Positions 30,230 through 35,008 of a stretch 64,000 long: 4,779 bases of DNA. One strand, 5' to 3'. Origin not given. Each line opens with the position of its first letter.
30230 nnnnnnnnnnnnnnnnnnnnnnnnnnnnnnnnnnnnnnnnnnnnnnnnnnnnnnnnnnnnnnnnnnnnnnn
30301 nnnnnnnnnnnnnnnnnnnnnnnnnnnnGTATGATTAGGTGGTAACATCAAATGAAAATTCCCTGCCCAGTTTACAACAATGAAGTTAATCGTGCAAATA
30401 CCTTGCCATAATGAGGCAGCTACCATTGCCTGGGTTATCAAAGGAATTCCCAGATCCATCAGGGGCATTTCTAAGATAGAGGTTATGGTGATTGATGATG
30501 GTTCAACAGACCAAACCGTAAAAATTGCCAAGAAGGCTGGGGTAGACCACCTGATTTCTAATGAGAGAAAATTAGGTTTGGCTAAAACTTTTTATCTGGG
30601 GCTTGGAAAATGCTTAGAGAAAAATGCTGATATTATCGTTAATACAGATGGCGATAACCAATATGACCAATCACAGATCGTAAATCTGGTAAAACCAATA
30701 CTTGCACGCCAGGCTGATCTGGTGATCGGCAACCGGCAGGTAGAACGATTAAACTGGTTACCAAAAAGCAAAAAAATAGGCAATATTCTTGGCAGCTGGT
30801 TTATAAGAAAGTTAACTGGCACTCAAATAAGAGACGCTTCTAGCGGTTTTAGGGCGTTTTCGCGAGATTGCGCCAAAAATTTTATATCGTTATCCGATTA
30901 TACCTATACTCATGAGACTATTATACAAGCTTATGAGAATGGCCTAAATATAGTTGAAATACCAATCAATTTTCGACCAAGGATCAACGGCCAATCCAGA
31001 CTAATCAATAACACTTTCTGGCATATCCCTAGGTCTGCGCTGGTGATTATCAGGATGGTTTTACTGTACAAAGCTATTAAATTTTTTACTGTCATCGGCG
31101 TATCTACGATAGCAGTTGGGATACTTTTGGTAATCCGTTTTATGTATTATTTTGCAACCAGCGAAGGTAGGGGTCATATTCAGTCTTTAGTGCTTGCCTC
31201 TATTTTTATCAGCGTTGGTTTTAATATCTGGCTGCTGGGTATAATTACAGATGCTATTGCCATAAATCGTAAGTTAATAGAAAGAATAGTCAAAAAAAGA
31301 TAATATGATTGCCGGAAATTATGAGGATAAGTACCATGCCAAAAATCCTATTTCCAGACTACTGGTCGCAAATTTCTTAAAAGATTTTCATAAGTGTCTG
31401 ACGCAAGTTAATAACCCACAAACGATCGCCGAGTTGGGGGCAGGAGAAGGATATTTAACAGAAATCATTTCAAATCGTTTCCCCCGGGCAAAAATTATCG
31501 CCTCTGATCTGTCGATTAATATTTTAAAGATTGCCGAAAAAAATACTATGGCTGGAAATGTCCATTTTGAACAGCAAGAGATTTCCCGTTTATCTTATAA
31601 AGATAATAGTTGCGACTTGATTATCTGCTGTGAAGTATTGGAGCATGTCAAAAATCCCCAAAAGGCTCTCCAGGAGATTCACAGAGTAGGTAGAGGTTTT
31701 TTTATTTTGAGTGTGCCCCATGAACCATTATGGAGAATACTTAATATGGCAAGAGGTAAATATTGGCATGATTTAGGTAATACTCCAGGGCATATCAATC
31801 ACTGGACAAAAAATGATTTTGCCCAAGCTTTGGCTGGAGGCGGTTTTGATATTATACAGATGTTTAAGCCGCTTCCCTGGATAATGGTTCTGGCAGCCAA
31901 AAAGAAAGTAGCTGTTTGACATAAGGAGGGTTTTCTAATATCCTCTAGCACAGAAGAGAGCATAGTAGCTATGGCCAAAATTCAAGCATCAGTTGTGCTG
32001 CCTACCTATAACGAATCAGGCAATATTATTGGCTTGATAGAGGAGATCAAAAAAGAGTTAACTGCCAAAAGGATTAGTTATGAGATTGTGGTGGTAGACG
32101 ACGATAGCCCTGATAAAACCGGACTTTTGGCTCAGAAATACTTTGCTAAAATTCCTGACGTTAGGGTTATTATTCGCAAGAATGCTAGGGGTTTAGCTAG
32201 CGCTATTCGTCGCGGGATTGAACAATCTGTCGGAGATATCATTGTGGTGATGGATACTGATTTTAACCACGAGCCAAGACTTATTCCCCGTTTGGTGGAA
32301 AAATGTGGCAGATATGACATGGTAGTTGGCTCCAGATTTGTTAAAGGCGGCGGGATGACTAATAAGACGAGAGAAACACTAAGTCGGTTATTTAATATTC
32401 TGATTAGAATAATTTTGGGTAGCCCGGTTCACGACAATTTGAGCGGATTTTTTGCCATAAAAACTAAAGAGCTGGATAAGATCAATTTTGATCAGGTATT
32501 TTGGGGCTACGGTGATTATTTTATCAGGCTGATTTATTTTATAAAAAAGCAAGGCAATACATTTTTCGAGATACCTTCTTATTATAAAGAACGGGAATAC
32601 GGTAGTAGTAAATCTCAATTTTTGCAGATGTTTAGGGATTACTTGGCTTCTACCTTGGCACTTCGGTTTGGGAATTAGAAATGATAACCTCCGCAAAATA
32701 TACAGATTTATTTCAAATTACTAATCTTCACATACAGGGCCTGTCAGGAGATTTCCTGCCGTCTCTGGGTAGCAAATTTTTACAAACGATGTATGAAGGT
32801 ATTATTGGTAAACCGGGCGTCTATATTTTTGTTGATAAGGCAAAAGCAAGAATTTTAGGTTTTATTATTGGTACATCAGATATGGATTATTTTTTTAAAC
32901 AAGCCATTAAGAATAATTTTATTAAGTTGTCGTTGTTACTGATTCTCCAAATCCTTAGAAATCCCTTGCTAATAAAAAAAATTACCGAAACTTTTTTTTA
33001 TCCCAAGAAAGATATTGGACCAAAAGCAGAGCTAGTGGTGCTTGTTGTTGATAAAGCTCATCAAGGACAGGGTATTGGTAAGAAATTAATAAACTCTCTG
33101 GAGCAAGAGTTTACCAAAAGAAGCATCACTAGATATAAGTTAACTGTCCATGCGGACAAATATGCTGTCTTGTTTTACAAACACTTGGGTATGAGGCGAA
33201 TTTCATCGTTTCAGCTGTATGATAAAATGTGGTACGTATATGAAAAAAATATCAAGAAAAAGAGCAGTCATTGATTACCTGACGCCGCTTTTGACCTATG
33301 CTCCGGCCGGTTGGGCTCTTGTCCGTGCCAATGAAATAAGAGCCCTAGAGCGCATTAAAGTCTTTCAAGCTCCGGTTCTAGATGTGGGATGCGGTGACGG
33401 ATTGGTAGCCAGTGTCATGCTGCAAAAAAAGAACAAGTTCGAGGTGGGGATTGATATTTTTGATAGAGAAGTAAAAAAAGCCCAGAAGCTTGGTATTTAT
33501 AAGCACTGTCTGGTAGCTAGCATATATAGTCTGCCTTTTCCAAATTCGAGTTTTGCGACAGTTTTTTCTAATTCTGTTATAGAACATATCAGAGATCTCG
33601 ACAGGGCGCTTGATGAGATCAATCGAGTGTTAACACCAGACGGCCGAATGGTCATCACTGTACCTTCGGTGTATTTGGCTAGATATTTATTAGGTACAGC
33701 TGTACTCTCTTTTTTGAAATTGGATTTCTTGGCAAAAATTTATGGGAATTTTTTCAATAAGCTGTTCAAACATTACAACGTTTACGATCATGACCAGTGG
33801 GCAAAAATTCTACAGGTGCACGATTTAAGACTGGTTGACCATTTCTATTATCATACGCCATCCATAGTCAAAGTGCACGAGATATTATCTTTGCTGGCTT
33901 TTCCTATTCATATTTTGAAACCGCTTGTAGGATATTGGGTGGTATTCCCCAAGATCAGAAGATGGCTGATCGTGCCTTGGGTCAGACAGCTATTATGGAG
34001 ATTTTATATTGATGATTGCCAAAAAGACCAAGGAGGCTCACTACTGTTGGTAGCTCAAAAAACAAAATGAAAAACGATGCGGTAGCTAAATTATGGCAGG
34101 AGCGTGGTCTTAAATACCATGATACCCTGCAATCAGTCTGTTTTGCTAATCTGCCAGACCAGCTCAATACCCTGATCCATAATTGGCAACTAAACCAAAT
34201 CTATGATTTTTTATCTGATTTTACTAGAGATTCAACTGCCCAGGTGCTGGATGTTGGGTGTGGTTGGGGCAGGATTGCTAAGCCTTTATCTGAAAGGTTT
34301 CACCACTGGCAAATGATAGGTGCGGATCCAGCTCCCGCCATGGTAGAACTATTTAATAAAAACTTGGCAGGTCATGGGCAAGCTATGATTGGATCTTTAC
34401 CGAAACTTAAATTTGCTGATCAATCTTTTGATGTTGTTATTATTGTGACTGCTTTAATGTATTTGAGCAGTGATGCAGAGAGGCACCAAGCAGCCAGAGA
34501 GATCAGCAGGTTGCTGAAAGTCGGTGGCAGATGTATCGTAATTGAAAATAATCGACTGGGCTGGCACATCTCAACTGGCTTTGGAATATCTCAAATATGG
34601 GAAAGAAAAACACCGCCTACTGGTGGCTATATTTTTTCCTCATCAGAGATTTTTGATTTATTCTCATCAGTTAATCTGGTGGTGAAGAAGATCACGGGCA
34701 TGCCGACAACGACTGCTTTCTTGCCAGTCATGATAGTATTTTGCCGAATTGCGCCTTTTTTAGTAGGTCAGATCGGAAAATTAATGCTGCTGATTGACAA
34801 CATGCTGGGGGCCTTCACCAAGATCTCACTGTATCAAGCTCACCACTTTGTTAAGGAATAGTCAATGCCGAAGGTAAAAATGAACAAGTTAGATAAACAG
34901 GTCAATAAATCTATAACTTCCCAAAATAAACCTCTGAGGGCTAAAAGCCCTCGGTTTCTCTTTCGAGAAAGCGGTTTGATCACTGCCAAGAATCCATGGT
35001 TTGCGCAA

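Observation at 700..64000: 63-kb glycan-assembly island built around about 13 extracytoplasmic GT-C glycosyltransferases plus lipid-phosphate-sugar synthases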

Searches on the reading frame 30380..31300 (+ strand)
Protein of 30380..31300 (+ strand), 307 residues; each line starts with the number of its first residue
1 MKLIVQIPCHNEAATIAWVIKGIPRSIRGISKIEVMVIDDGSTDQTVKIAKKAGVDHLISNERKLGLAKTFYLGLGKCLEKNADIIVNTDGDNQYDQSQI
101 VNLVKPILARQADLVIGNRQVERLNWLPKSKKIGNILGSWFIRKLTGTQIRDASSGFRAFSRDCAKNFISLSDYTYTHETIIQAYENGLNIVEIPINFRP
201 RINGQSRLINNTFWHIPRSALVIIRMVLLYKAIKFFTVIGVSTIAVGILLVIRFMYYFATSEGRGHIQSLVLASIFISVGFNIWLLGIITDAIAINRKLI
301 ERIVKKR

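Call 6: search_protein_families(library=pfam, proteins=[window:30380-31300:+])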
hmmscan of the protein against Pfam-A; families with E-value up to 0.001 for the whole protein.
window:30380-31300:+ (307 aa): 1 family
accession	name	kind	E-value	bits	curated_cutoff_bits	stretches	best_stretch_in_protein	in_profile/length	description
PF00535.33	Glycos_transf_2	-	9.2e-20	71.7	23.3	1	6-165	3-164/168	Glycosyl transferase family 2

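Call 14: search_protein_families(library=ncbifam, max_evalue=0.01, proteins=[window:30380-31300:+])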
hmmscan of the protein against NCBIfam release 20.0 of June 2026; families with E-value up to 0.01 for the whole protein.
window:30380-31300:+ (307 aa): 17 families
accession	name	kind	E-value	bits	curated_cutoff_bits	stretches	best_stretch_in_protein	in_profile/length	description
TIGR04182.1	glyco_TIGR04182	equivalog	2.1e-34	119.3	325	1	4-299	3-289/293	S-layer glycoprotein N-glycosyltransferase AglJ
NF041391.1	DPhHxTase_Halo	equivalog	3.3e-18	65.5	375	1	10-205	4-189/213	dolichyl-phosphate hexose transferase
NF058614.1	PPMAGASynPpgS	equivalog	1.2e-16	60.9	370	1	5-197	4-195/226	polyprenyl-phospho-N-acetylgalactosaminyl synthase PpgS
NF047588.1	GlcsyltransPgfSStrep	equivalog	1.7e-12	47.2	500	1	1-293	1-287/308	glycosyltransferase PgfS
NF007986.1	PRK10714.1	equivalog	3.2e-10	39.5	529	1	2-298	7-306/316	undecaprenyl-phosphate 4-deoxy-4-formamido-L-arabinose transferase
NF010496.0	PRK13915.1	equivalog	1.3e-09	37.6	262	1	4-111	34-146/307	glucosyl-3-phosphoglycerate synthase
TIGR03937.1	PgaC_IcaA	equivalog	3.7e-07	29.5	422.3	1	5-120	49-164/407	poly-beta-1,6-N-acetyl-D-glucosamine synthase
TIGR04283.1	glyco_like_mftF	equivalog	1.9e-06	27.6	182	1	5-60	3-56/221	TIGR04283 family arsenosugar biosynthesis glycosyltransferase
TIGR01556.1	rhamnosyltran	subfamily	5.2e-05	22.6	200.55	1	32-123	21-115/281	rhamnosyltransferase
TIGR03469.1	HpnB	hypoth_equivalog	6.1e-05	22.2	379.25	1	4-115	47-168/386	hopene-associated glycosyltransferase HpnB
NF041875.1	EPS_EpsD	equivalog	0.00097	18.6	370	1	5-100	3-97/325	exopolysaccharide biosynthesis glycosyltransferase EpsD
NF050113.1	gal_furan_GlfT1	equivalog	0.0013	18.2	330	1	34-105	30-102/290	galactofuranosyltransferase GlfT1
NF007482.0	PRK10073.1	equivalog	0.0016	17.5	423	1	2-52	7-55/334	glycosyltransferase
NF053739.1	GlytfEpsEBac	equivalog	0.0018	17.3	450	1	13-94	13-94/265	glycosyltransferase EpsE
NF053846.1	glyco_with_XrtP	equivalog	0.0021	16.8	520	1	7-57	47-95/440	XrtP-associated glycosyltransferase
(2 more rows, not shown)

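Call 71: search_solved_structures(query=window:30380-31300:+, max_evalue=0.001)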
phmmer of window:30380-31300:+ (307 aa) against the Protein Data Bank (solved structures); distinct sequences matched with E-value up to 0.001: 4.
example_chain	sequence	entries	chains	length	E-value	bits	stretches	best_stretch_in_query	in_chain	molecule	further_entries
5mlz_A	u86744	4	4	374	7e-12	48.4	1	1-247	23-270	Dolichol monophosphate mannose synthase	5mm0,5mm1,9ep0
9hwj_A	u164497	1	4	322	1.6e-08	37.3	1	2-289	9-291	Undecaprenyl-phosphate 4-deoxy-4-formamido-L-arabinose transferase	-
9bhc_C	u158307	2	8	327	7.8e-07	31.8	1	2-280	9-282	Undecaprenyl-phosphate 4-deoxy-4-formamido-L-arabinose transferase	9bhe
8vxh_A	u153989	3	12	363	1.1e-06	31.3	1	2-259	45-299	Undecaprenyl-phosphate 4-deoxy-4-formamido-L-arabinose transferase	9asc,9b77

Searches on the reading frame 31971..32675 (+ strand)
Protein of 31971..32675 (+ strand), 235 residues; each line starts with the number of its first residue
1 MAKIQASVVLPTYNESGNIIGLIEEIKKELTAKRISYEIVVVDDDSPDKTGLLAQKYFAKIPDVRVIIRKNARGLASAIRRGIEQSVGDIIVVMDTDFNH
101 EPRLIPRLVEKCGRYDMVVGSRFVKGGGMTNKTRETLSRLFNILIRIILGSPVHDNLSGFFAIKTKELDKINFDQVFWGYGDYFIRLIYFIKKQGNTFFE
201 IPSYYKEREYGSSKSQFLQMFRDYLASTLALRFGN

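Call 6: search_protein_families(library=pfam, proteins=[window:31971-32675:+])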
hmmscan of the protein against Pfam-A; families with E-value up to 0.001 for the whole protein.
window:31971-32675:+ (235 aa): 2 families
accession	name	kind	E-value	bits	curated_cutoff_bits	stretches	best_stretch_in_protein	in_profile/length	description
PF00535.33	Glycos_transf_2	-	3.1e-32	112.3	23.3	1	7-168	1-164/168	Glycosyl transferase family 2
PF13641.12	Glyco_tranf_2_3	-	2.5e-05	24.9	27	1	7-125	4-126/230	Glycosyltransferase like family 2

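Call 14: search_protein_families(library=ncbifam, max_evalue=0.01, proteins=[window:31971-32675:+])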
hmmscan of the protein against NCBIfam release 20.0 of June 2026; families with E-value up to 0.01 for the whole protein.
window:31971-32675:+ (235 aa): 25 families
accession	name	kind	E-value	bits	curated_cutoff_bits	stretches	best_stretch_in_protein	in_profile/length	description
NF007986.1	PRK10714.1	equivalog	6.7e-21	74.6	529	1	5-221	7-216/316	undecaprenyl-phosphate 4-deoxy-4-formamido-L-arabinose transferase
NF047588.1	GlcsyltransPgfSStrep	equivalog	8.1e-18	64.7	500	1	6-172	3-168/308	glycosyltransferase PgfS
TIGR04182.1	glyco_TIGR04182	equivalog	1.2e-16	61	325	1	7-213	3-198/293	S-layer glycoprotein N-glycosyltransferase AglJ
NF010496.0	PRK13915.1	equivalog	1.7e-15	56.9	262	1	5-110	32-140/307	glucosyl-3-phosphoglycerate synthase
NF041875.1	EPS_EpsD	equivalog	6e-15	55.5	370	1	7-107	2-99/325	exopolysaccharide biosynthesis glycosyltransferase EpsD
TIGR03937.1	PgaC_IcaA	equivalog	3.1e-12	46.2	422.3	1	6-98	47-136/407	poly-beta-1,6-N-acetyl-D-glucosamine synthase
NF038302.1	EPS_HpsE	equivalog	5.1e-12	45.4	300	1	5-99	2-98/307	hormogonium polysaccharide biosynthesis glycosyltransferase HpsE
NF041391.1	DPhHxTase_Halo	equivalog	1e-11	44.3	375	1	12-208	3-186/213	dolichyl-phosphate hexose transferase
NF007482.0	PRK10073.1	equivalog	1.8e-11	43.6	423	1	5-112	7-110/334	glycosyltransferase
TIGR04283.1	glyco_like_mftF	equivalog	1.7e-08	34.3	182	1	7-112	2-97/221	TIGR04283 family arsenosugar biosynthesis glycosyltransferase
NF058614.1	PPMAGASynPpgS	equivalog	1.1e-07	31.5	370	1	8-140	4-130/226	polyprenyl-phospho-N-acetylgalactosaminyl synthase PpgS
TIGR03965.1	mycofact_glyco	equivalog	1.5e-07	30.6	280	1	5-111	75-178/467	mycofactocin biosynthesis glycosyltransferase MftF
NF047683.1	TeichurnBiosyTuaG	equivalog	7e-07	29.1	400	1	5-102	7-101/252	teichuronic acid biosynthesis protein TuaG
NF041394.1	GtaseAglG_Halo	equivalog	9.9e-07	28.3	440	1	5-120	2-115/304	glucosyl-dolichyl phosphate glucuronosyltransferase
TIGR04242.1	nodulat_NodC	equivalog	2e-06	27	550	1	7-123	51-165/395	chitooligosaccharide synthase NodC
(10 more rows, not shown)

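Call 72: search_solved_structures(query=window:31971-32675:+, max_evalue=0.001)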
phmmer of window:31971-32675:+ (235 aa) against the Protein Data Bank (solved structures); distinct sequences matched with E-value up to 0.001: 29.
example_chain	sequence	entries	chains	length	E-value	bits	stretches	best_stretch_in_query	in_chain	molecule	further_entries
5mlz_A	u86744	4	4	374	8e-33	117.3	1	4-221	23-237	Dolichol monophosphate mannose synthase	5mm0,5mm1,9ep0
9hwj_A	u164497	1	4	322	7.2e-17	65.1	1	6-221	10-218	Undecaprenyl-phosphate 4-deoxy-4-formamido-L-arabinose transferase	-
9bhc_C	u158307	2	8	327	1.1e-15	61.3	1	5-221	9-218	Undecaprenyl-phosphate 4-deoxy-4-formamido-L-arabinose transferase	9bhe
8vxh_A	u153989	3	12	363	1.5e-15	60.8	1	5-221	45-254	Undecaprenyl-phosphate 4-deoxy-4-formamido-L-arabinose transferase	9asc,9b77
5ekp_C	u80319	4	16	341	2.9e-13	53.3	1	2-130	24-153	Uncharacterized glycosyltransferase sll0501 | Glycosyltransferase sll0501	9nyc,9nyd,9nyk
5eke_A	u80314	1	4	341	2.9e-13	53.3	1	2-130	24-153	Uncharacterized glycosyltransferase sll0501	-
9nye_A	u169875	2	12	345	3e-13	53.3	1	2-130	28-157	Glycosyltransferase sll0501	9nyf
2z87_A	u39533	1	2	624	9.6e-09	38.6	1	6-108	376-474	Chondroitin synthase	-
2z86_A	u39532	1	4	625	9.7e-09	38.6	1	6-108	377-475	Chondroitin synthase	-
3bcv_A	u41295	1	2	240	1.5e-08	38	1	6-99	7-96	Putative glycosyltransferase protein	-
9omh_A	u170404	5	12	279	2.1e-07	34.2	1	6-126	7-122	Glycosyltransferase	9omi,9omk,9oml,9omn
9omm_A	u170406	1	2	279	2.1e-07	34.2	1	6-126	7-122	Glycosyltransferase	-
9omj_A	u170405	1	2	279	2.4e-07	34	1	6-126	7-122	Glycosyltransferase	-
7pdo_A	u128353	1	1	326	1.1e-06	31.8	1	6-110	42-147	Glucosyl-3-phosphoglycerate synthase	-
7p5l_A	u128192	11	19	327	1.2e-06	31.7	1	6-110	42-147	Glucosyl-3-phosphoglycerate synthase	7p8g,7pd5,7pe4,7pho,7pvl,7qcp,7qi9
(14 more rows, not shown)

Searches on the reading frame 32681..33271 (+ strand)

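Call 6: search_protein_families(library=pfam, proteins=[window:32681-33271:+])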
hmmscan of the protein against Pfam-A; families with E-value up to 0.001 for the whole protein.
window:32681-33271:+ (197 aa): 4 families
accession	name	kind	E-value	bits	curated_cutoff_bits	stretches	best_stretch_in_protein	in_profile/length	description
PF13673.13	Acetyltransf_10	-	1.6e-15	57.6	23.6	1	118-185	54-121/128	Acetyltransferase (GNAT) domain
PF00583.31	Acetyltransf_1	-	2.7e-11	44.2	20.7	1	109-171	55-116/116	Acetyltransferase (GNAT) family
PF13508.13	Acetyltransf_7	-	5.5e-09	36.7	27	1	119-170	32-81/84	Acetyltransferase (GNAT) domain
PF08445.16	FR47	-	1.8e-06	28.3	22.1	1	116-174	22-80/86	FR47-like protein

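Call 58: search_protein_families(library=ncbifam, max_evalue=0.00001, proteins=[window:32681-33271:+])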
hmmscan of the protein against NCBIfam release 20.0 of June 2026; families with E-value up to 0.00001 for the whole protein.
window:32681-33271:+ (197 aa): 4 families
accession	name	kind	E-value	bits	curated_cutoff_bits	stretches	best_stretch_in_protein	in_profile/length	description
TIGR01575.1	rimI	equivalog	1.6e-08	34.8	86.4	1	115-180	55-121/132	ribosomal protein S18-alanine N-acetyltransferase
NF002959.0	PRK03624.1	equivalog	2.3e-07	30.6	124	1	118-174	75-132/147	GNAT family acetyltransferase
NF005840.0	PRK07757.1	equivalog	1.4e-06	28.3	154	1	116-184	67-131/153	N-acetyltransferase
NF007025.1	PRK09491.1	equivalog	6.1e-06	26.2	173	1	116-176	63-124/145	ribosomal protein S18-alanine N-acetyltransferase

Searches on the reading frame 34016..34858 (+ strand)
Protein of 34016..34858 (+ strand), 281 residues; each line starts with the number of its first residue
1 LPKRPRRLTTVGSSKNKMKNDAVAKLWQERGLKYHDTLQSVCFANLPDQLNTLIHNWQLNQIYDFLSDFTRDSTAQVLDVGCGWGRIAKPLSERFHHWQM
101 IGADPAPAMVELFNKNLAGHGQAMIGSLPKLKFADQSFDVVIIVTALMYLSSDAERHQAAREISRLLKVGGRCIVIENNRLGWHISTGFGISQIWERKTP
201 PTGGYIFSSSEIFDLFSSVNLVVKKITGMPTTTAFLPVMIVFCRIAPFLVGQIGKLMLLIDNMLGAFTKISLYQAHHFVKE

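Call 6: search_protein_families(library=pfam, proteins=[window:34016-34858:+])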
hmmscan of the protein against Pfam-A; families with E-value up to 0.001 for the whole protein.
window:34016-34858:+ (281 aa): 10 families
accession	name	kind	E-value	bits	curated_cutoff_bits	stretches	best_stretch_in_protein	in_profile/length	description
PF13649.12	Methyltransf_25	-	3.6e-20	72.9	27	1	77-171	1-97/97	Methyltransferase domain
PF08241.18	Methyltransf_11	-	1.1e-19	71.3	21.2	1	78-175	1-95/95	Methyltransferase domain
PF08242.18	Methyltransf_12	-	3.4e-14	53.8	30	1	78-173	1-98/98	Methyltransferase domain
PF13847.12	Methyltransf_31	-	6.2e-13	49.1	27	1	73-179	3-113/145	Methyltransferase domain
PF01209.24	Ubie_methyltran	-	2e-10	40.9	20.1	1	47-183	20-159/233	ubiE/COQ5 methyltransferase family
PF13489.12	Methyltransf_23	-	1.8e-08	34.7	27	1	62-220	12-158/164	Methyltransferase domain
PF05148.21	Methyltransf_8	-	5.3e-06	26.9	27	1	51-177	49-158/219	Hypothetical methyltransferase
PF05175.20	MTS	-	1.2e-05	25.4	23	1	66-182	24-145/170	Methyltransferase small domain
PF07021.18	MetW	-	3.8e-05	23.9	21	1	74-184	14-116/193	Methionine biosynthesis protein MetW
PF02353.26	CMAS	-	0.00029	20.7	27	1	54-224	43-213/273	Mycolic acid cyclopropane synthetase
